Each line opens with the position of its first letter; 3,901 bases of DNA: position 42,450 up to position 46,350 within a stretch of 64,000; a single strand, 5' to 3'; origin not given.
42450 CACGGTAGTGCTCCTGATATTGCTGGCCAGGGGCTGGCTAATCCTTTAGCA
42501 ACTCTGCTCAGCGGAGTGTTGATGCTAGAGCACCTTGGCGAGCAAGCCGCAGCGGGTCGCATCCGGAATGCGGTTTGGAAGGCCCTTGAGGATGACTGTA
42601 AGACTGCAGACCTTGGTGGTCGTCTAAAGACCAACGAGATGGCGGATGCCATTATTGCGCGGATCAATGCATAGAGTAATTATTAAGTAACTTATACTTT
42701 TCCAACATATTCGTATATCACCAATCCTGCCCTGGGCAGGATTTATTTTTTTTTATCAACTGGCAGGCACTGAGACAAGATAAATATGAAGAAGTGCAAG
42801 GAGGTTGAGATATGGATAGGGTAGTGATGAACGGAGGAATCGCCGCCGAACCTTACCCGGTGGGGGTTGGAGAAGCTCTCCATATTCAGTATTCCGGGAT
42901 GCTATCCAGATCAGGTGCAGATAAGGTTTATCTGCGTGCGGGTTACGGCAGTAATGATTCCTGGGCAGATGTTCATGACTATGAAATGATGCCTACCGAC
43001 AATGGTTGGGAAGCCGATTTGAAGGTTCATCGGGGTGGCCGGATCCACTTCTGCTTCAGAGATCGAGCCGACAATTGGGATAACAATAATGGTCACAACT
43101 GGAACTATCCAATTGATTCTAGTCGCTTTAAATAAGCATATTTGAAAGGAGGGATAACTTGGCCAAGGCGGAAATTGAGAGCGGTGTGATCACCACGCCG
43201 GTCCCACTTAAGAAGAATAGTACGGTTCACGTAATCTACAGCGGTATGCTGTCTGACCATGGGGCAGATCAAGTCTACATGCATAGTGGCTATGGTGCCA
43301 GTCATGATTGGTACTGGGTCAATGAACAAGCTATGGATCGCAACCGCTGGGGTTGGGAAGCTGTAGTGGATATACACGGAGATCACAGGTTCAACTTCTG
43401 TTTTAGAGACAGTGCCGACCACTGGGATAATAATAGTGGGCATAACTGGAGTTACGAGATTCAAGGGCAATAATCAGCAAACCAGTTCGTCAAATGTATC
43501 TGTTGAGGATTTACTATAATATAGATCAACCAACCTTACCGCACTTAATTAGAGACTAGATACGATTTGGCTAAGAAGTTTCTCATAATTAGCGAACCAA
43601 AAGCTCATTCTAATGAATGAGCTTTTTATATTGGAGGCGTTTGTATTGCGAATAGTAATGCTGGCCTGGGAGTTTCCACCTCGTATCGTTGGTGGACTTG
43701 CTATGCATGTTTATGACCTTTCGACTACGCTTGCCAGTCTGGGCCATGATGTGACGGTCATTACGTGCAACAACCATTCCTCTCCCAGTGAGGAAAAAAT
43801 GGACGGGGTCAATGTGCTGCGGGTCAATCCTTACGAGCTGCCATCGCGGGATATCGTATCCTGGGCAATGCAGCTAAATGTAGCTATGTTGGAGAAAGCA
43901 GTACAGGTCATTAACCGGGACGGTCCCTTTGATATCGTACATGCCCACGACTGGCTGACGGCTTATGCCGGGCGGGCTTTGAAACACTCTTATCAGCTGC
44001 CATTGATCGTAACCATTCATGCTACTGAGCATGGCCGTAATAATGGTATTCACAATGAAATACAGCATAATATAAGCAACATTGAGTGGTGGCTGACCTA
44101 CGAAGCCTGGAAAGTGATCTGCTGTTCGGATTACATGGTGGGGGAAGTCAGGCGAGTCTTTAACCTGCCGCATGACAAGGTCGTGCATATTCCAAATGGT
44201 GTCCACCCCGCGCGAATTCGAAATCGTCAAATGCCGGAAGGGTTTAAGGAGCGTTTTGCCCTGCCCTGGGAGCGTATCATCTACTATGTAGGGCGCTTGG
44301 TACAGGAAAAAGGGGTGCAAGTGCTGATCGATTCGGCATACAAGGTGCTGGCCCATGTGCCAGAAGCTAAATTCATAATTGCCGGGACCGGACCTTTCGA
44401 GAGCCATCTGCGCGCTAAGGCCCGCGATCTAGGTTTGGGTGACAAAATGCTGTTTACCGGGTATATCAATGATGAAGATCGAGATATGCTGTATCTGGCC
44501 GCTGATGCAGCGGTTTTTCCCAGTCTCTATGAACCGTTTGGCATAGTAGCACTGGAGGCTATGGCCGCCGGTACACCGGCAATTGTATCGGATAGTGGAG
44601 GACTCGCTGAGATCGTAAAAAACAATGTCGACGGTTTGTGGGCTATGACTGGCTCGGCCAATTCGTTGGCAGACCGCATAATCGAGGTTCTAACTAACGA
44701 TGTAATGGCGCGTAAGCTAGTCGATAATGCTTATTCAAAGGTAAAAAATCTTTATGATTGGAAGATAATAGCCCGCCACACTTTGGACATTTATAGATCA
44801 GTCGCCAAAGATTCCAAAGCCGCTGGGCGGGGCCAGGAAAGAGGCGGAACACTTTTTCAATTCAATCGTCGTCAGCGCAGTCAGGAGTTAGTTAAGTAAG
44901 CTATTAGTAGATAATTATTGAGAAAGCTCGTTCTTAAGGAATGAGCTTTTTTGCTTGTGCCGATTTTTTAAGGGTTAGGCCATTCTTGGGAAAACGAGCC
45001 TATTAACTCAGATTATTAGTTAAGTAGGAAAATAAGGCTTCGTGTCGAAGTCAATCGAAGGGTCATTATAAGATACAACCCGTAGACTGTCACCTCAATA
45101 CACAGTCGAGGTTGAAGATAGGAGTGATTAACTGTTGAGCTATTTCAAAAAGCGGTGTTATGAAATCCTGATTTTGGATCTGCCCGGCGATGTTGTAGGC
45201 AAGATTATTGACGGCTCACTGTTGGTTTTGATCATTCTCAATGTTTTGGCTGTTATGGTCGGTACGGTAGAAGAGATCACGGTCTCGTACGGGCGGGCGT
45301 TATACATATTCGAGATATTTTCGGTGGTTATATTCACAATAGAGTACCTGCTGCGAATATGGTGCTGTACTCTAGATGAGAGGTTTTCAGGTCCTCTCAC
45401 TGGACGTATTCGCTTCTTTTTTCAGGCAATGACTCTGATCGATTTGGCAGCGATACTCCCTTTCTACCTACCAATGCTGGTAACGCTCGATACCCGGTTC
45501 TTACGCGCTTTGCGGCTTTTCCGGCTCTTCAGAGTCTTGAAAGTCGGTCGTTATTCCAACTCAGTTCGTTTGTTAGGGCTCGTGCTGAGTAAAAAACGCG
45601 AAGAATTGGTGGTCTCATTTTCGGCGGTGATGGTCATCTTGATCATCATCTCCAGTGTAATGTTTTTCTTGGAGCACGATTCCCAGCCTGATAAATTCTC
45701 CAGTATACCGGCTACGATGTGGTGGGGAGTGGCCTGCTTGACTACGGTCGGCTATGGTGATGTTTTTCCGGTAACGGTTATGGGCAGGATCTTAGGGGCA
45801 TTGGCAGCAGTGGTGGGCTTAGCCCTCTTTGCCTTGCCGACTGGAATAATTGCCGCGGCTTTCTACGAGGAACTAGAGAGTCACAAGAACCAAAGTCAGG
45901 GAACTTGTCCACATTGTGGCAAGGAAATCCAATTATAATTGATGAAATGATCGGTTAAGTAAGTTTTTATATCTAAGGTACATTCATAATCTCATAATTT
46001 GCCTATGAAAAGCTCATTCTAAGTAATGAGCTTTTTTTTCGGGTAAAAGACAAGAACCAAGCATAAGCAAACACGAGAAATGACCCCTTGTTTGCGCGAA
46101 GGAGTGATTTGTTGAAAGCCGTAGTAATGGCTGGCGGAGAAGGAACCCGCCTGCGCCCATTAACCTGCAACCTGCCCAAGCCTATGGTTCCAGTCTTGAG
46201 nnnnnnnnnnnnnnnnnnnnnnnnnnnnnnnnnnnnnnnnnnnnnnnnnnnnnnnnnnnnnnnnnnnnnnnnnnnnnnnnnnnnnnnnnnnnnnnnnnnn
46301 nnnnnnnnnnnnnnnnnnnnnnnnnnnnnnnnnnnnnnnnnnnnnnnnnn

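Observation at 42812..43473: Tandem pair of stand-alone, signal-peptide-less CBM25/53-like proteins heads an alpha-glucan gene cluster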

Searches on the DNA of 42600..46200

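Call 49: search_rna_families(source=window, start=42600, end=46200, threshold=evalue, max_evalue=1)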
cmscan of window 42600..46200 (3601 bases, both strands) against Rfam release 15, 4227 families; matches with E-value up to 1: 1.
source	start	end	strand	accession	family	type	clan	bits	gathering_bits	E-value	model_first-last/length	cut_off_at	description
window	44853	44952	+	RF02607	AbsR25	Gene; sRNA;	-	22.7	47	0.82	1-164/164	no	Acinetobacter sRNA 25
